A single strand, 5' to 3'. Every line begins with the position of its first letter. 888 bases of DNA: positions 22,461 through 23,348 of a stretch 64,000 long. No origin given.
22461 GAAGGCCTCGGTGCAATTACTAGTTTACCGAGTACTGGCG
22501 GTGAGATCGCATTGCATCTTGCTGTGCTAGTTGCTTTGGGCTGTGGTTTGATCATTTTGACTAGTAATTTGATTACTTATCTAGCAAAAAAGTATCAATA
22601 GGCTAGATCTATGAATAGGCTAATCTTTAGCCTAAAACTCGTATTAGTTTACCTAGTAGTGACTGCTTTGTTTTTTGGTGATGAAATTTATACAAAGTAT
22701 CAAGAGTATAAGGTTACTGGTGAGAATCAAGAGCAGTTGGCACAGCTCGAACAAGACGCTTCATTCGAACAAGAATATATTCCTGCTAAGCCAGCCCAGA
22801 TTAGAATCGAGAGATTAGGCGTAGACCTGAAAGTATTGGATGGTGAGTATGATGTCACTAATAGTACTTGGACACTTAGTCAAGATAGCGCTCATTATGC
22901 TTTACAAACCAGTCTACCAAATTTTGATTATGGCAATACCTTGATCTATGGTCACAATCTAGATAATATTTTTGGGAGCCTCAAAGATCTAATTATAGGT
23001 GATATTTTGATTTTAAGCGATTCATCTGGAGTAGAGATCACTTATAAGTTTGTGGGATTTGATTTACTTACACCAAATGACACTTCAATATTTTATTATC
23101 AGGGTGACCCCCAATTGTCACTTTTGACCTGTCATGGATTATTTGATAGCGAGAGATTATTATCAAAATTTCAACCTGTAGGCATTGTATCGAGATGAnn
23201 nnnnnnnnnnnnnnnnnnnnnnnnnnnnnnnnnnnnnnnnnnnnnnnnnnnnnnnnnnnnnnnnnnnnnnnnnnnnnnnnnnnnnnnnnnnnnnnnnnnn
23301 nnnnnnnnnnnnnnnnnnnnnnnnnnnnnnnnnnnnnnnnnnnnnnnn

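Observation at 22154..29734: tRNA-bounded 7.6-kb island: three QxxRW GT2 synthases, a coupled sortase and two LPSTG micro-proteins (candidate novel surface-polymer system)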

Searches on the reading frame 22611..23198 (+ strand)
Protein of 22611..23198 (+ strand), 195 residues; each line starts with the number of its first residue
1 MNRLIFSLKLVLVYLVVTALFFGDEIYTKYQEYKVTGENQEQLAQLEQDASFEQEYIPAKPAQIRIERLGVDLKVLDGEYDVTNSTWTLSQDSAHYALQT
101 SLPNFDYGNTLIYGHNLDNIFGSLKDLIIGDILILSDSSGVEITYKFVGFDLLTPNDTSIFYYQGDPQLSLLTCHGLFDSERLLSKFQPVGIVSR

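Call 3: search_protein_families(library=pfam, proteins=[window:22611-23198:+], max_evalue=0.1)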
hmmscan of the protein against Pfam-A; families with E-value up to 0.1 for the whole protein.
window:22611-23198:+ (195 aa): 2 families
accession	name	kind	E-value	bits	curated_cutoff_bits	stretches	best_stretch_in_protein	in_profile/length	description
PF04203.18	Sortase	-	3.2e-15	56.4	26.6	1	64-183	1-118/125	Sortase domain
PF06145.16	Corona_NS1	-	0.062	13.3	25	0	144-157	2-14/29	Coronavirus nonstructural protein NS1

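Call 4: search_protein_families(library=ncbifam, proteins=[window:22611-23198:+], max_evalue=0.1)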
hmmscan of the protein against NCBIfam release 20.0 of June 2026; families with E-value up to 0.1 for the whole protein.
window:22611-23198:+ (195 aa): 5 families
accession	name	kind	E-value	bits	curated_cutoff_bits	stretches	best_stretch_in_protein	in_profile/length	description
NF058671.1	sortase_SrtD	exception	1.8e-08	34.3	140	1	31-175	25-169/187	class D sortase, LPxTATN-specific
TIGR03784.1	marine_sortase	equivalog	1.8e-08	34.2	158.25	1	62-179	52-160/174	class GN sortase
NF033746.1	class_D_sortase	subfamily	4.2e-07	29.9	165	1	62-175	11-115/135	class D sortase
TIGR01076.1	sortase_fam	subfamily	9.1e-07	28.7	39.35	1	88-184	22-122/136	sortase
NF033748.1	class_F_sortase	subfamily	0.0007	19.2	166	1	56-181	6-140/155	class F sortase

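Call 19: find_related_loci(query=A3, collection=metagenome_contigs, flank=5000)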
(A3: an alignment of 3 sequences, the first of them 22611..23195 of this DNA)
Query A3 (195 aa) in metagenome_contigs; peptide patterns used: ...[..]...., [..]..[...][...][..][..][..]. (x = any residue, [..] = any of these).
361 stretches matched a pattern; 205 encode a relative of the query (tblastn E <= 1e-3); the best 80 are kept; 80 distinct loci.
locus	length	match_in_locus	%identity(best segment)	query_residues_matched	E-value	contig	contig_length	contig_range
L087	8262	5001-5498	42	30-187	1e-35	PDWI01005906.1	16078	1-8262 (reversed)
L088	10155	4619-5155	36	8-187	4e-35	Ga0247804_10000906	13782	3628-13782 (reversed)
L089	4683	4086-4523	40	37-187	1e-33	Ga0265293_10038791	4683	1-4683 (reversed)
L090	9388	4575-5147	37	3-187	4e-33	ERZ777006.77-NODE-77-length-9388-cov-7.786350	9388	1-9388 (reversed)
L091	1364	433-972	36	8-188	2e-33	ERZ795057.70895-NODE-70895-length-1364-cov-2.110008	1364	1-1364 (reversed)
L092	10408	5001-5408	41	57-192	8e-33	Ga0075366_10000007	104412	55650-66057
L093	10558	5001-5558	35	6-187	8e-33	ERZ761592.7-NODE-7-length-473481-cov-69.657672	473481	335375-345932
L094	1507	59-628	34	9-194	1e-32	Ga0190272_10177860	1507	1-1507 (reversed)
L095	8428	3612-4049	40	48-193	3e-32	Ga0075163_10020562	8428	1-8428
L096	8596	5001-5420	41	53-192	5e-32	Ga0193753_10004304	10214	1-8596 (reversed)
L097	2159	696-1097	42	59-192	4e-32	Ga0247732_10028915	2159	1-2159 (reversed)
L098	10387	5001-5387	41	59-187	5e-32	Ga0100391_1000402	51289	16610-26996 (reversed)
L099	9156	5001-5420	41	53-192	5e-32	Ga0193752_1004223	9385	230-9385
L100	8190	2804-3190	41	59-187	5e-32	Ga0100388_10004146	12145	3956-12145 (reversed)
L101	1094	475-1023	33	3-187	9e-33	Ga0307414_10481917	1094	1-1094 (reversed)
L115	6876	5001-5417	40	57-188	2e-30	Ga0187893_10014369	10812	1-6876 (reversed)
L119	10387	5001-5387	42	59-187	7e-30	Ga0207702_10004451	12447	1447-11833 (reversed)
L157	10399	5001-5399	38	54-185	2e-27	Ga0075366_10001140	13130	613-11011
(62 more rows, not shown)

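Call 32: search_protein_families(library=pfam, proteins=[L092:5488-6858:-, L115:5450-6688:-, L096:5846-7318:-, L096:5434-5841:+, L088:3291-4550:+, L088:5176-6261:+, L095:5387-6907:-, L095:411-2939:-, L119:6722-8425:+, L157:6751-8661:+], max_evalue=0.001)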
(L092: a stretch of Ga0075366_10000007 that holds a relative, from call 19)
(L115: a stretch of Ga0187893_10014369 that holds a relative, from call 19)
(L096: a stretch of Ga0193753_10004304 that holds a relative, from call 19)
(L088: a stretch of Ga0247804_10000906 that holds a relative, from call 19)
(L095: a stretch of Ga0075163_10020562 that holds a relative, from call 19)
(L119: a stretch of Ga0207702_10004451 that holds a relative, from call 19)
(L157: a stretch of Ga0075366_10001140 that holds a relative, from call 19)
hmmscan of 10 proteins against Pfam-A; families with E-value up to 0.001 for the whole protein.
L092:5488-6858:- (456 aa): 5 families
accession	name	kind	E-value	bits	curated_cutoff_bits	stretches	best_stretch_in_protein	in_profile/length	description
PF13632.12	Glyco_trans_2_3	-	6.4e-20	72.2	27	1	183-376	4-193/198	Glycosyl transferase family group 2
PF13641.12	Glyco_tranf_2_3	-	3.8e-19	70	27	1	99-319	3-230/230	Glycosyltransferase like family 2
PF00535.33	Glycos_transf_2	-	1.7e-16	61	23.3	1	103-263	4-165/168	Glycosyl transferase family 2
PF13704.12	Glyco_tranf_2_4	-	3.5e-05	24.6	27.5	1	106-189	1-83/98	Glycosyl transferase family 2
PF13506.12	Glyco_transf_21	-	7.3e-05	22.7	21.7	1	176-318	29-174/174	Glycosyl transferase family 21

L115:5450-6688:- (412 aa): 5 families
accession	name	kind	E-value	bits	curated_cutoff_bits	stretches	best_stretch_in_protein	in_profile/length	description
PF13641.12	Glyco_tranf_2_3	-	1.6e-21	77.8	27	1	56-276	3-230/230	Glycosyltransferase like family 2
PF13632.12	Glyco_trans_2_3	-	9.2e-18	65.2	27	1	140-327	4-191/198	Glycosyl transferase family group 2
PF00535.33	Glycos_transf_2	-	1.7e-17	64.3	23.3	1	59-216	3-161/168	Glycosyl transferase family 2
PF13704.12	Glyco_tranf_2_4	-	1.2e-05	26.1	27.5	1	63-146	1-83/98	Glycosyl transferase family 2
PF13506.12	Glyco_transf_21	-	4.2e-05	23.5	21.7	1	127-275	24-174/174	Glycosyl transferase family 21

L096:5846-7318:- (490 aa): 4 families
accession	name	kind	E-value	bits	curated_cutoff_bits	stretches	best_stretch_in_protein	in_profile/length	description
PF13641.12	Glyco_tranf_2_3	-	2.1e-18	67.6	27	1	133-353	3-230/230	Glycosyltransferase like family 2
PF13632.12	Glyco_trans_2_3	-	1.2e-17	64.8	27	1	216-407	3-194/198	Glycosyl transferase family group 2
PF00535.33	Glycos_transf_2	-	7.7e-12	45.9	23.3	1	137-264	4-131/168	Glycosyl transferase family 2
PF13506.12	Glyco_transf_21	-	3.6e-06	27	21.7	1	210-352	29-174/174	Glycosyl transferase family 21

L096:5434-5841:+ (135 aa): 0 families

L088:3291-4550:+ (419 aa): 0 families

L088:5176-6261:+ (361 aa): 0 families

L095:5387-6907:- (506 aa): 6 families
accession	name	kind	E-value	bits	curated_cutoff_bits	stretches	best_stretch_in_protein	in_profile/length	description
PF00275.25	EPSP_synthase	-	5.1e-40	137.9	22.8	1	76-493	2-417/417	EPSP synthase (3-phosphoshikimate 1-carboxyvinyltransferase)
PF01381.28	HTH_3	-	6.3e-15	55.4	23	1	12-62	1-51/55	Helix-turn-helix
PF13560.12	HTH_31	-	4.2e-10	40.2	27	1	9-59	3-54/64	Helix-turn-helix domain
PF13744.12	HTH_37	-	2.1e-06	27.9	27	1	9-51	20-63/80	Helix-turn-helix domain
PF13443.12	HTH_26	-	3.8e-06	27.5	22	1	12-60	2-51/63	Cro/C1-type HTH DNA-binding domain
PF12844.13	HTH_19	-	1.6e-05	25.2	30.2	1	11-56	3-48/64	Helix-turn-helix domain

L095:411-2939:- (842 aa): 2 families
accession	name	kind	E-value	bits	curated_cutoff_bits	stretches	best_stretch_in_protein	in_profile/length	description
PF01522.26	Polysacc_deac_1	-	3e-17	63.1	23.1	1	44-167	6-116/124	Polysaccharide deacetylase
PF02018.23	CBM_4_9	-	8.5e-13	49.3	25.9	2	694-824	2-131/136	Carbohydrate binding domain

L119:6722-8425:+ (567 aa): 0 families

L157:6751-8661:+ (636 aa): 2 families
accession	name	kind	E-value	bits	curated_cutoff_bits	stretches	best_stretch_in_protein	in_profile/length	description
PF00331.26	Glyco_hydro_10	-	4.3e-51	174.4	22.1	1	295-592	2-281/311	Glycosyl hydrolase family 10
PF02449.21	Glyco_hydro_42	-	0.00018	21.4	21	1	344-402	35-91/376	Beta-galactosidase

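Call 36: search_solved_structures(query=window:22611-23195:+, max_evalue=0.001)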
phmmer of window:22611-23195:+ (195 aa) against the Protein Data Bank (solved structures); distinct sequences matched with E-value up to 0.001: 0.

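Call 44: find_homologous_proteins(query=A3, max_evalue=1e-10)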
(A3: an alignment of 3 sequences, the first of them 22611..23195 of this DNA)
Query A3 (3 sequences) (195 aa, profile of the alignment): 330 proteins with E <= 1e-10 among 1954 candidates; the best 120 are listed.
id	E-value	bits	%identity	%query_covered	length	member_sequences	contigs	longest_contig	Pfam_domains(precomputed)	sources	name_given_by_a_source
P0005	4.4e-104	364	73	99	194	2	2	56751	PF04203.19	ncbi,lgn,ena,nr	ncbi:sortase [Candidatus Saccharibacteria bacterium]|nr:sortase [Candidatus Saccharibacteria bacteri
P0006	4.4e-102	358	99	100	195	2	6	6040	PF04203.19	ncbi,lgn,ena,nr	ncbi:sortase [Candidatus Saccharibacteria bacterium]|nr:sortase [Candidatus Saccharibacteria bacteri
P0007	4.7e-86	306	34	74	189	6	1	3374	PF04203.19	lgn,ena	-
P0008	1.2e-58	216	36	76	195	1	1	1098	PF04203.19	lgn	-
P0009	3.0e-58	215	30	92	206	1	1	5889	PF04203.19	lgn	-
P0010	6.0e-58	214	33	90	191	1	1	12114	PF04203.19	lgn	-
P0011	1.2e-57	213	33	92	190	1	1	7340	PF04203.19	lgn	-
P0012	3.5e-56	208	36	69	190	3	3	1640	PF04203.19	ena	-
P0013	1.1e-55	206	34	70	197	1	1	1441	PF04203.19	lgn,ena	-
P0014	3.9e-55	205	32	79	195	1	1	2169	PF04203.19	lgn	-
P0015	6.4e-55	204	35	69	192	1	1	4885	PF04203.19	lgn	-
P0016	5.8e-54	201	28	94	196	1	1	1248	PF04203.19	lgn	-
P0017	1.4e-53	200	35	70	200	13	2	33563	PF04203.19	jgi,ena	jgi:LPXTG-site transpeptidase (sortase) family protein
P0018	1.7e-53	199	35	67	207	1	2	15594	PF04203.19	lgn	-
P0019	2.5e-53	199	32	74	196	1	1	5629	PF04203.19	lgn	-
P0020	3.6e-53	198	28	98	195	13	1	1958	PF04203.19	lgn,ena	-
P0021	5.1e-53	198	32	78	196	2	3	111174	PF04203.19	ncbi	-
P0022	4.0e-52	195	31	78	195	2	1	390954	PF04203.19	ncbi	-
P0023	2.1e-51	192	36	69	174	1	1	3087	PF04203.19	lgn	-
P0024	1.5e-50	190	38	97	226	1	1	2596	PF04203.19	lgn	-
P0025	2.3e-50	189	38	96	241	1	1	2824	PF04203.19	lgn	-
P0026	3.4e-50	189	34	67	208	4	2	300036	PF04203.19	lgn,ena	-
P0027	5.5e-50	188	37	96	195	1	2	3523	PF04203.19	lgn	-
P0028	6.7e-50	188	42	75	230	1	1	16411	PF04203.19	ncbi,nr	ncbi:MAG: sortase [Candidatus Saccharibacteria bacterium]|nr:sortase [Candidatus Saccharibacteria ba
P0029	6.3e-49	184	43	72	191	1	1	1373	PF04203.19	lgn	-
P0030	9.8e-49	184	35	78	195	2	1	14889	PF04203.19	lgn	-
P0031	1.1e-48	184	38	65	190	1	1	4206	PF04203.19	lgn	-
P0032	1.1e-48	184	40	75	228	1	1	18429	PF04203.19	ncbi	-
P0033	1.8e-48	183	41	68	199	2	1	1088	PF04203.19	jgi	jgi:LPXTG-site transpeptidase (sortase) family protein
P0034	3.7e-48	182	43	71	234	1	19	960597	PF04203.19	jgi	jgi:sortase (surface protein transpeptidase)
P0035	6.6e-48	181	44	67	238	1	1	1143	PF04203.19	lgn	-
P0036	1.4e-47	180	38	72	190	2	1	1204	PF04203.19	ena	-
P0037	1.5e-47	180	38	81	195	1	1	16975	PF04203.19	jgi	jgi:LPXTG-site transpeptidase (sortase) family protein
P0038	2.5e-47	179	39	68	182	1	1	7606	PF04203.19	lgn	-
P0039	2.6e-47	179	37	68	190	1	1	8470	PF04203.19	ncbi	-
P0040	2.6e-47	179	43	75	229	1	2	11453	PF04203.19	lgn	-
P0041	3.2e-47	179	33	97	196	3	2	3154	PF04203.19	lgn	-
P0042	3.4e-47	179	31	95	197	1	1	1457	PF04203.19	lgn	-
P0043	5.1e-47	178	40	67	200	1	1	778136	PF04203.19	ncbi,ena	-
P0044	6.6e-47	178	35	95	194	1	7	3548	PF04203.19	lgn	-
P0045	9.6e-47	177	32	90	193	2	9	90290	PF04203.19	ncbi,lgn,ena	-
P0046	1.9e-46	176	40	75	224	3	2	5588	PF04203.19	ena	-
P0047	2.3e-46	176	37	89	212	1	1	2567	PF04203.19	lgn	-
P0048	2.7e-46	176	40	71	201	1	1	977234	PF04203.19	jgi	jgi:LPXTG-site transpeptidase (sortase) family protein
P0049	3.4e-46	176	41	74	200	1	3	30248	PF04203.19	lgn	-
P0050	4.6e-46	175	32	93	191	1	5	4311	PF04203.19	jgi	jgi:LPXTG-site transpeptidase (sortase) family protein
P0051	4.7e-46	175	43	71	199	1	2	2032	PF04203.19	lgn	-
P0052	4.8e-46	175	39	96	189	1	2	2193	PF04203.19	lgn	-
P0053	6.1e-46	175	35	99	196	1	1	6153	PF04203.19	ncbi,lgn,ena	-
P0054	8.6e-46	174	38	74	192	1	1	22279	PF04203.19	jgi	jgi:LPXTG-site transpeptidase (sortase) family protein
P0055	1.0e-45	174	38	75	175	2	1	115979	PF04203.19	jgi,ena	-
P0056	1.1e-45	174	41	77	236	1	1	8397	PF04203.19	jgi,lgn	jgi:LPXTG-site transpeptidase (sortase) family protein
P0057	1.4e-45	174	43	70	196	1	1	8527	PF04203.19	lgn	-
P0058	1.4e-45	173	31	90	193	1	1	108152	PF04203.19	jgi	-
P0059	1.5e-45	173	31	68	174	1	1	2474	PF04203.19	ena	-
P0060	1.6e-45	173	32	94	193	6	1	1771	PF04203.19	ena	-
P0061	1.6e-45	173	34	95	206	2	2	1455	PF04203.19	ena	-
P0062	1.6e-45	173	35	95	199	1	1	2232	PF04203.19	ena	-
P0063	1.6e-45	173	41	75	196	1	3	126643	PF04203.19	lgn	-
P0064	2.5e-45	173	31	88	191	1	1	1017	PF04203.19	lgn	-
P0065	2.6e-45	173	31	99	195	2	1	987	PF04203.19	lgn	-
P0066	2.6e-45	173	41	76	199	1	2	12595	PF04203.19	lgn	-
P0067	3.1e-45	172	38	66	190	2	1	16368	PF04203.19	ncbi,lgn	-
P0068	3.1e-45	172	36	69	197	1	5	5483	PF04203.19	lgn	-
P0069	3.2e-45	172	37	73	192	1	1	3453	PF04203.19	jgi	jgi:LPXTG-site transpeptidase (sortase) family protein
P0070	3.5e-45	172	40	78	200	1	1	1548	PF04203.19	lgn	-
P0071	3.6e-45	172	38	68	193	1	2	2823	PF04203.19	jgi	jgi:LPXTG-site transpeptidase (sortase) family protein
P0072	3.9e-45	172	43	65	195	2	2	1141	PF04203.19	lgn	-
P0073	3.9e-45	172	38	74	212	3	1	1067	PF04203.19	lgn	-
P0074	4.5e-45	172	34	90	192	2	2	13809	PF04203.19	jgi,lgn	jgi:LPXTG-site transpeptidase (sortase) family protein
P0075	4.6e-45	172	35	92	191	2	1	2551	PF04203.19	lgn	-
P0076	5.3e-45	172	35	95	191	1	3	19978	PF04203.19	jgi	jgi:sortase (surface protein transpeptidase)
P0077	6.5e-45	171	41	71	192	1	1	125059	PF04203.19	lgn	-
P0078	7.4e-45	171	34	92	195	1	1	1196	PF04203.19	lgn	-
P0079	7.5e-45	171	38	76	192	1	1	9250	PF04203.19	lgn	-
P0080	7.5e-45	171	34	69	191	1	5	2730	PF04203.19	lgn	-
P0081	8.0e-45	171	35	98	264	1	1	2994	PF04203.19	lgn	-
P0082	9.0e-45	171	35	72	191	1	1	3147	PF04203.19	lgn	-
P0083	9.3e-45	171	38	73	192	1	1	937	PF04203.19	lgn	-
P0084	1.1e-44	171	38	72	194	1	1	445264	PF04203.19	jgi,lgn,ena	-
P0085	1.1e-44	171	44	67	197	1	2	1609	PF04203.19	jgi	jgi:LPXTG-site transpeptidase (sortase) family protein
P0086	1.2e-44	170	37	98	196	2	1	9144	PF04203.19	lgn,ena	-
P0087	1.3e-44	170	42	68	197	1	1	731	PF04203.19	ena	-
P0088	1.8e-44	170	44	67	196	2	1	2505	PF04203.19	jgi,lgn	jgi:LPXTG-site transpeptidase (sortase) family protein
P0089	2.2e-44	170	38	73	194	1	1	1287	PF04203.19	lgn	-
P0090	2.7e-44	169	41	68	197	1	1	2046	PF04203.19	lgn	-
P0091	2.7e-44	169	34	90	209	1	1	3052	PF04203.19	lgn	-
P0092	2.8e-44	169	37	71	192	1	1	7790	PF04203.19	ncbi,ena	-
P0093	3.1e-44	169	46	65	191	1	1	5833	PF04203.19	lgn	-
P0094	3.5e-44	169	34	89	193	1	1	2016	PF04203.19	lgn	-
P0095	3.7e-44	169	38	89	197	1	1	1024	PF04203.19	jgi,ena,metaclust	metaclust:\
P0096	3.8e-44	169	39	66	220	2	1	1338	PF04203.19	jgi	jgi:LPXTG-site transpeptidase (sortase) family protein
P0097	3.8e-44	169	36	81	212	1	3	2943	PF04203.19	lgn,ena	-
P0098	4.1e-44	169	40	70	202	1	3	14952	PF04203.19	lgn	-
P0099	4.3e-44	169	43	71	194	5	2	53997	PF04203.19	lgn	-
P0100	4.5e-44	169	43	68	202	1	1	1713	PF04203.19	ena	-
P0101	4.8e-44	168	40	70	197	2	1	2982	PF04203.19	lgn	-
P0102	5.8e-44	168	38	69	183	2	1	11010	PF04203.19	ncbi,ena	ncbi:MAG TPA: sortase [Candidatus Saccharimonadales bacterium]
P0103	5.9e-44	168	33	94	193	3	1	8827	PF04203.19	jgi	jgi:LPXTG-site transpeptidase (sortase) family protein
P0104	1.1e-43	167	33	95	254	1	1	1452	PF04203.19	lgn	-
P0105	1.1e-43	167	35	71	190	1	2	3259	PF04203.19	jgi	jgi:LPXTG-site transpeptidase (sortase) family protein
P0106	1.2e-43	167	41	75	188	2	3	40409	PF04203.19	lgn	-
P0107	1.2e-43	167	36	68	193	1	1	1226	PF04203.19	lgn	-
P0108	1.4e-43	167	35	91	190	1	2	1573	PF04203.19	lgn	-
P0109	1.5e-43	167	33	96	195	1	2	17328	PF04203.19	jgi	jgi:LPXTG-site transpeptidase (sortase) family protein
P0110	1.7e-43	167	38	71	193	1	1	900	PF04203.19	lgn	-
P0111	2.0e-43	166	38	77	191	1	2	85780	PF04203.19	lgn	-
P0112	2.9e-43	166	34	92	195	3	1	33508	PF04203.19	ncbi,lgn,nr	ncbi:MAG TPA: sortase [Candidatus Saccharimonadales bacterium]|nr:sortase [Candidatus Saccharimonada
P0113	3.2e-43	166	30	94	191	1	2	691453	PF04203.19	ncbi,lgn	-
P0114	3.5e-43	166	35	95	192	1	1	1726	PF04203.19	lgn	-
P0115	3.7e-43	166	33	91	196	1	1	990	PF04203.19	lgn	-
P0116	4.5e-43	165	39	91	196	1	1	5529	PF04203.19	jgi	jgi:LPXTG-site transpeptidase (sortase) family protein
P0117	4.6e-43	165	38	67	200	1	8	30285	PF04203.19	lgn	-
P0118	5.6e-43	165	42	78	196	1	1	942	PF04203.19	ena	-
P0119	8.8e-43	164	33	70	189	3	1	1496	PF04203.19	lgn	-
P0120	8.9e-43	164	35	68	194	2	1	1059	PF04203.19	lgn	-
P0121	9.3e-43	164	38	70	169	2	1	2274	PF04203.19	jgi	jgi:LPXTG-site transpeptidase (sortase) family protein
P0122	9.4e-43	164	40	72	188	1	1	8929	PF04203.19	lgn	-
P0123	1.0e-42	164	35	95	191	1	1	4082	PF04203.19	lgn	-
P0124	1.1e-42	164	32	95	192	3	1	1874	PF04203.19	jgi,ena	-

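Call 45: find_encoding_contigs(protein=P0034, flank=8000, max_places=2)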
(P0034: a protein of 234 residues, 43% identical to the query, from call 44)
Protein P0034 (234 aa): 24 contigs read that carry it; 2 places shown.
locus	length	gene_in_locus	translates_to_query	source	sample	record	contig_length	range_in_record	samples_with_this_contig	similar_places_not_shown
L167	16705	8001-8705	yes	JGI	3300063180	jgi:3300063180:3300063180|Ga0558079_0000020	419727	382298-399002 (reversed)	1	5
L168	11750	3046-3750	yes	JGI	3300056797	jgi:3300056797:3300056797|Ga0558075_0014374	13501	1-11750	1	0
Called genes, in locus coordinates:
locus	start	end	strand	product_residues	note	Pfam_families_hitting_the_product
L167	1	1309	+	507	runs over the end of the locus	PF01522:Polysacc_deac_1, PF00404:Dockerin_1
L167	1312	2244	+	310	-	-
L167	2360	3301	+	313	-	PF08240:ADH_N, PF00107:ADH_zinc_N, PF13602:ADH_zinc_N_2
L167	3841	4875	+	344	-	-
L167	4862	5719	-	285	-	-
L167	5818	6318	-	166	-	-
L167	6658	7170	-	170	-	PF13238:AAA_18 (weak), PF13521:AAA_28 (faint)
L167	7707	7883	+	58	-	-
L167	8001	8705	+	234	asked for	PF04203:Sortase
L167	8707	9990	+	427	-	PF13506:Glyco_transf_21, PF13641:Glyco_tranf_2_3, PF00535:Glycos_transf_2, PF13632:Glyco_trans_2_3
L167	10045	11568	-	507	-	PF01381:HTH_3, PF13443:HTH_26 (weak), PF13560:HTH_31, PF00275:EPSP_synthase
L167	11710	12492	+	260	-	PF00459:Inositol_P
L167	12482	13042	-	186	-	PF06414:Zeta_toxin, PF13671:AAA_33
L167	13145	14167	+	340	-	PF00953:Glycos_transf_4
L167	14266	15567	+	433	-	PF00464:SHMT, PF00155:Aminotran_1_2 (weak)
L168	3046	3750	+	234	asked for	PF04203:Sortase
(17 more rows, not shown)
